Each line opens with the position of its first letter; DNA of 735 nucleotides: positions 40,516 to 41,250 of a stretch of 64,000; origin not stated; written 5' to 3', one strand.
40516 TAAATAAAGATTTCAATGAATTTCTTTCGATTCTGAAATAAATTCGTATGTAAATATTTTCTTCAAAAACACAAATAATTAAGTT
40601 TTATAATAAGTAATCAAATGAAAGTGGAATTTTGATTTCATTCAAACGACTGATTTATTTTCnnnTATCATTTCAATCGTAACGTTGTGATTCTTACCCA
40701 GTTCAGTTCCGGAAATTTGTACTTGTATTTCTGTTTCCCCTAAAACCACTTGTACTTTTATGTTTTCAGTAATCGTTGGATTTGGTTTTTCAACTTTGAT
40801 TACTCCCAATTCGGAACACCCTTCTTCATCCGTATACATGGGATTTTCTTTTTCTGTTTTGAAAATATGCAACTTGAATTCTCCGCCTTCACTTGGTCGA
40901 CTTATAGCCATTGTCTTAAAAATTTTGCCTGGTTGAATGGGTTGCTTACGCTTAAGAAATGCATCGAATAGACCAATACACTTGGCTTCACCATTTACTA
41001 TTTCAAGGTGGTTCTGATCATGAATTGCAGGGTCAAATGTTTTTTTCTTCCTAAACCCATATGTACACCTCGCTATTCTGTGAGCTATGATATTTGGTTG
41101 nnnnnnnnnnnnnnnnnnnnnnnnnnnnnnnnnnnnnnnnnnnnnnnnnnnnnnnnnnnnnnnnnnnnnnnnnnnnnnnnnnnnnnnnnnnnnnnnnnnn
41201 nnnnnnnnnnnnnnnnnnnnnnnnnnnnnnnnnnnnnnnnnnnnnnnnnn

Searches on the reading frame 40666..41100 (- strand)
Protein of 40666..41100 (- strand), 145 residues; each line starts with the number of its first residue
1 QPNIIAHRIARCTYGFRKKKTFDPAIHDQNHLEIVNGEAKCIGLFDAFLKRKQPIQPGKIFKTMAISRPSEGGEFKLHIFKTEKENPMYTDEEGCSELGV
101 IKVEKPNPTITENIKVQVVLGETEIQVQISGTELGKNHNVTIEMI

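Call 31: search_protein_families(library=pfam, proteins=[window:40666-41100:-], max_evalue=1)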
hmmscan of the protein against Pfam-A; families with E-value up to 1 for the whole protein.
window:40666-41100:- (145 aa): 1 family
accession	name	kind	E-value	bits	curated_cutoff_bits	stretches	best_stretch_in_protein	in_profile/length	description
PF04492.19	Phage_rep_O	-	0.057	14.4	28.7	1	5-36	32-60/95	Bacteriophage replication protein O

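Call 76: predict_structure(alignment_id=A2)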
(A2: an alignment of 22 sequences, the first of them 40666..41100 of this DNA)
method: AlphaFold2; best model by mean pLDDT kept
length: 145 residues; sequences in the alignment: 22
mean_pLDDT: 88.7   pTM: 0.81
mean pLDDT of the five models: 88.7, 87.3, 86.6, 86.4, 85.8
residues with pLDDT >= 90: 92; 70-90: 44; 50-70: 5; < 50: 4
segments of 3 or more residues with pLDDT < 50: 1-4
pLDDT, mean of each block of 10 residues (from residue 1): 59 93 95 92 95 91 88 88 96 94 87 92 91 83 83
secondary structure, 60 per line:
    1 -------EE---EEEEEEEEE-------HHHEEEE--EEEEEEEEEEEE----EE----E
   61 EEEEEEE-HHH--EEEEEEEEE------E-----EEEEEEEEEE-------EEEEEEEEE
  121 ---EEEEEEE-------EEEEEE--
elements in order: E13-21 E32-35 E38-49 E60-67 E74-82 E95-104 E112-120 E124-130 E138-143

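Call 78: fold_search(model_id=the predicted structure, library=pdb)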
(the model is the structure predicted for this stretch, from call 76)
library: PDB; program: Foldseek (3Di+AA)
matches with E <= 10: 1477; with E <= 0.001: 55
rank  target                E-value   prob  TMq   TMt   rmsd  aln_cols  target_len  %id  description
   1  4ezp_B                1.8e-05  1.00  0.59  0.42   4.1       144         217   12  Crystal structure of the substrate binding domain of E.coli DnaK in complex with A3-APO(residues 1 to 20) (released 2013-04-17)
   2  3dpo_B                1.9e-05  1.00  0.58  0.41   4.6       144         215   12  Crystal structure of the substrate binding domain of E. coli DnaK in complex with a short pyrrhocoricin-derived inhibi (released 2009-03-10)
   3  4r5l_A                2.6e-05  1.00  0.60  0.41   5.0       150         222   11  Crystal structure of the DnaK C-terminus (Dnak-SBD-C) (released 2014-09-10)
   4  4ezy_A                2.8e-05  1.00  0.60  0.42   4.0       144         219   12  Crystal structure of the substrate binding domain of E.coli DnaK in complex with the designer peptide NRLILTG (released 2013-04-17)
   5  4po2_B                3.2e-05  1.00  0.60  0.42   3.6       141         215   14  Crystal Structure of the Stress-Inducible Human Heat Shock Protein HSP70 Substrate-Binding Domain in Complex with Pept (released 2014-08-20)
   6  6zhi_B                4.0e-05  1.00  0.58  0.40   3.8       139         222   14  Structure of the Plasmodium falciparum Hsp70-x substrate binding domain in complex with hydrophobic peptide (released 2020-09-09)
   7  4r5i_A                5.2e-05  1.00  0.60  0.41   4.1       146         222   12  Crystal structure of the DnaK C-terminus with the substrate peptide NRLLLTG (released 2014-09-10)
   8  4r5l_D                5.5e-05  1.00  0.61  0.41   5.2       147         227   11  Crystal structure of the DnaK C-terminus (Dnak-SBD-C) (released 2014-09-10)
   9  4ezq_A                5.5e-05  1.00  0.59  0.42   4.1       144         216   12  Crystal structure of the substrate binding domain of E.coli DnaK in complex with the C-terminal part of pyrrhocoricin  (released 2013-04-17)
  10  4r5k_A                5.8e-05  1.00  0.59  0.41   5.1       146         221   12  Crystal structure of the DnaK C-terminus (Dnak-SBD-B) (released 2014-09-10)
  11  3qnj_B                6.1e-05  1.00  0.59  0.43   4.1       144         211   12  Crystal structure of the substrate binding domain of E.coli DnaK in complex with the antimicrobial peptide oncocin (released 2011-03-23)
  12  4po2_A                6.4e-05  1.00  0.60  0.40   3.7       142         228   15  Crystal Structure of the Stress-Inducible Human Heat Shock Protein HSP70 Substrate-Binding Domain in Complex with Pept (released 2014-08-20)
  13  4r5j_C                7.9e-05  1.00  0.59  0.40   4.8       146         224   12  Crystal structure of the DnaK C-terminus (Dnak-SBD-A) (released 2014-09-10)
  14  3dob_B                8.4e-05  1.00  0.58  0.57   4.0       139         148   14  Peptide-binding domain of Heat shock 70 kDa protein F44E5.5 from C.elegans. (released 2008-07-22)
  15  1dkz_A                8.8e-05  1.00  0.59  0.42   4.1       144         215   12  THE SUBSTRATE BINDING DOMAIN OF DNAK IN COMPLEX WITH A SUBSTRATE PEPTIDE, DETERMINED FROM TYPE 1 NATIVE CRYSTALS (released 1996-12-07)
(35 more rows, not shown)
